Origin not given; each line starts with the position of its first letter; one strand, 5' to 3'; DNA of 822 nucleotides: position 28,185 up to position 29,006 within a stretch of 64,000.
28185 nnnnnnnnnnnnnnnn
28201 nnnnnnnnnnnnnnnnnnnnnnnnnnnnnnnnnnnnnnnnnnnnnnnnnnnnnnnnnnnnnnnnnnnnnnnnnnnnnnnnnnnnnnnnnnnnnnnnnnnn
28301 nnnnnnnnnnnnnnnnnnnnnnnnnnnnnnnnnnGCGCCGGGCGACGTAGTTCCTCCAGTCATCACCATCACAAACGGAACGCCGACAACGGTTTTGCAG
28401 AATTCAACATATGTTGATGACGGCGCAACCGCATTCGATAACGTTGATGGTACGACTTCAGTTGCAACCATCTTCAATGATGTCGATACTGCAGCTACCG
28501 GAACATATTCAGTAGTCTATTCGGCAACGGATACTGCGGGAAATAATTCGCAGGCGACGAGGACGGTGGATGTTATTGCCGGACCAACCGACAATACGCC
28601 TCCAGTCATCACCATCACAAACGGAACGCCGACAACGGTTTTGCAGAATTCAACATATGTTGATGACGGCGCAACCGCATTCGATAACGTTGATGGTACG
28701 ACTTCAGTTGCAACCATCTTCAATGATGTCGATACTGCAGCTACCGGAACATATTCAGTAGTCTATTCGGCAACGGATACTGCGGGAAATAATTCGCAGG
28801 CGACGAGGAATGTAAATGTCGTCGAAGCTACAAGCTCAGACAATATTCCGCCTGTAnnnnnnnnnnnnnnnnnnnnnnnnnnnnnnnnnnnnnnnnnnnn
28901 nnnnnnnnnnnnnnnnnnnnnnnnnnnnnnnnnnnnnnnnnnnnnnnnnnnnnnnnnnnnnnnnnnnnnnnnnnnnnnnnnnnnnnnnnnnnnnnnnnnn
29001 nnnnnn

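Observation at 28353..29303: Three perfect ~210-bp direct DNA repeats inside the giant gene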

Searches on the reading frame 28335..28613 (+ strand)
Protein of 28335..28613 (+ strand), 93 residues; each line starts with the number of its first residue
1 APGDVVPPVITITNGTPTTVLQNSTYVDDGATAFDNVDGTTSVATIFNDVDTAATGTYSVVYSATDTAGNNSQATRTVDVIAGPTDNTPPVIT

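Call 44: search_solved_structures(query=window:28335-28613:+, max_evalue=0.01, show_alignments=1)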
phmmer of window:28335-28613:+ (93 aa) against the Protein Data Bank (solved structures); distinct sequences matched with E-value up to 0.01: 2.
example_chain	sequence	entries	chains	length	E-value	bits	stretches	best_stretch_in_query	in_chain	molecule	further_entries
7js4_A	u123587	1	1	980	1.6e-06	31.8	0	29-81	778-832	F5/8 type C domain protein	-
2kpn_A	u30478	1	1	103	9.3e-05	26.2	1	9-90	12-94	Bacillolysin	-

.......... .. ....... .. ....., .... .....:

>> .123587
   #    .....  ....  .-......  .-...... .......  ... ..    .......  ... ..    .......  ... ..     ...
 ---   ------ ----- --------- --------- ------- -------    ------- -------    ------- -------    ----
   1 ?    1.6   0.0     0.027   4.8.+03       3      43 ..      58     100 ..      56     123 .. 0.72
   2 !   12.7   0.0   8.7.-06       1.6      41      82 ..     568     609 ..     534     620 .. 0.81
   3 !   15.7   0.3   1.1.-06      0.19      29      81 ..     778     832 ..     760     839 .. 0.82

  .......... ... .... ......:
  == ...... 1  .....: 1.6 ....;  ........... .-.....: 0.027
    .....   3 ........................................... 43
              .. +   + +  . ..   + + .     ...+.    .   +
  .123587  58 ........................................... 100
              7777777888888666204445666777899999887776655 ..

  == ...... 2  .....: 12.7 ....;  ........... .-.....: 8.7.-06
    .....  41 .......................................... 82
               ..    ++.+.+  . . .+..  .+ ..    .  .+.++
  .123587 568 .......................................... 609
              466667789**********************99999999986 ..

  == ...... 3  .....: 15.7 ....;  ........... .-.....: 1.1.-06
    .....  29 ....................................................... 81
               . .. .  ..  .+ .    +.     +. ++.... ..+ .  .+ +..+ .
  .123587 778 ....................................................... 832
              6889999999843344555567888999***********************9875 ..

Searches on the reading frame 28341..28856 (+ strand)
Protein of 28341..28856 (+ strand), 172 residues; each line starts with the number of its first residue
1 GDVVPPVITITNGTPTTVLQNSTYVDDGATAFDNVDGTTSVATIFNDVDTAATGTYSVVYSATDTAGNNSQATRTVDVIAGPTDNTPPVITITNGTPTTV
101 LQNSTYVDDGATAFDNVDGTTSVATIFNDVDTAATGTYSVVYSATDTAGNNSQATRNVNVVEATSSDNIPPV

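Call 61: predict_structure(alignment_id=A2)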
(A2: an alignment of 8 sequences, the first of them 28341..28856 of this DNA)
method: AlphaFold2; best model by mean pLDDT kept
length: 172 residues; sequences in the alignment: 8
mean_pLDDT: 90.4   pTM: 0.56
mean pLDDT of the five models: 90.4, 90.2, 87.7, 87.5, 84.7
residues with pLDDT >= 90: 123; 70-90: 41; 50-70: 8; < 50: 0
segments of 3 or more residues with pLDDT < 50: none
pLDDT, mean of each block of 10 residues (from residue 1): 94 91 93 91 96 96 95 96 87 88 91 87 91 93 91 94 69 62
secondary structure, 60 per line:
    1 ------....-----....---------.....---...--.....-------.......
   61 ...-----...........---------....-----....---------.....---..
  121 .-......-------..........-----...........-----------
elements in order: E7-10 E16-19 E29-33 E37-39 E42-46 E54-63 E69-79 E89-92 E98-101 E111-115 E119-121 E123-128 E136-145 E151-161
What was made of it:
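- On PF16403 Bact_surface_Ig-like (DUF5011) module: The AlphaFold2 two-module model has pLDDT 90.4 with seven strands per module (call 61).
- The tract ends inside the last strand, so its edge is a DNA-level edge and not a domain edge (call 61).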

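Call 63: fold_search(model_id=the predicted structure, library=pdb)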
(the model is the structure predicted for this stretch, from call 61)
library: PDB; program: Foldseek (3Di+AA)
matches with E <= 10: 1021; with E <= 0.001: 97
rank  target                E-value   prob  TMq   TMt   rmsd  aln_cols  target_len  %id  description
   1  4hmc                  3.0e-09  1.00  0.43  0.19   6.5       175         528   23  Crystal structure of cold-adapted chitinase from Moritella marina (released 2013-05-01)
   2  4mb3                  9.6e-09  1.00  0.41  0.19   6.6       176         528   24  Crystal structure of E153Q mutant of cold-adapted chitinase from Moritella marina (released 2014-03-19)
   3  6s5y_H                4.4e-06  1.00  0.33  0.35   9.7       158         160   25  Structure of tandemly arrayed consecutive Rib domains (Rib2R) from Group B Streptococcal species Streptococcus agalact (released 2019-12-11)
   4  4m00_A                5.8e-06  1.00  0.36  0.18   8.4       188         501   21  Crystal structure of the ligand binding region of staphylococcal adhesion SraP (released 2014-06-18)
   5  6s5y_A                7.1e-06  1.00  0.31  0.32  10.0       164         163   23  Structure of tandemly arrayed consecutive Rib domains (Rib2R) from Group B Streptococcal species Streptococcus agalact (released 2019-12-11)
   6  6s5y_B                1.4e-05  1.00  0.31  0.33  10.2       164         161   23  Structure of tandemly arrayed consecutive Rib domains (Rib2R) from Group B Streptococcal species Streptococcus agalact (released 2019-12-11)
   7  4m03                  2.1e-05  1.00  0.35  0.36   9.9       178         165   20  C-terminal fragment(residues 576-751) of binding region of SraP (released 2014-06-18)
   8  5szo_B                3.5e-05  1.00  0.43  0.21   9.6       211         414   15  Protocadherin Gamma B7 extracellular cadherin domains 1-4 P41212 crystal form (released 2016-10-19)
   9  5szo_A                6.6e-05  1.00  0.40  0.20   9.7       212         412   16  Protocadherin Gamma B7 extracellular cadherin domains 1-4 P41212 crystal form (released 2016-10-19)
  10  6pgw                  6.6e-05  1.00  0.38  0.19   9.7       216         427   16  Crystal structure of zebrafish Protocadherin-19 EC3-6 (released 2020-12-30)
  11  7js4                  6.9e-05  1.00  0.37  0.10  10.9       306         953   15  The structure of the M60 catalytic domain with the CBM51-1 and CBM51-2 domains from Clostridium perfringens ZmpB (released 2021-02-03)
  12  8yke                  6.9e-05  1.00  0.24  0.26  13.6       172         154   17  Structure of two consecutively arrayed Rib domains (Rib8-9) from surface adhesin of Limosilactobacillus reuteri (released 2025-03-05)
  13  5dzy_E                7.7e-05  1.00  0.34  0.18  10.5       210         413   17  Protocadherin beta 8 extracellular cadherin domains 1-4 (released 2016-05-04)
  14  5tfm                  8.1e-05  1.00  0.33  0.20  11.2       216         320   11  Crystal Structure of Human Cadherin-23 EC6-8 (released 2017-12-27)
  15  5w1d                  9.5e-05  1.00  0.34  0.16  11.1       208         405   16  Crystal Structure of Mouse Protocadherin-15 EC4-7 (released 2018-06-06)
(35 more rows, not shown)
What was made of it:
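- On PF16403 Bact_surface_Ig-like (DUF5011) module: Foldseek matches to tandem Ig-like domains reach E values down to 3e-9 (call 63).
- Closest known: Periscope proteins. Same: The predicted two-module structure matches tandem Rib domains 6s5y (call 63).
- Foldseek matches tandem Ig-like arrays, including tandem Rib domains 6s5y (call 63).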
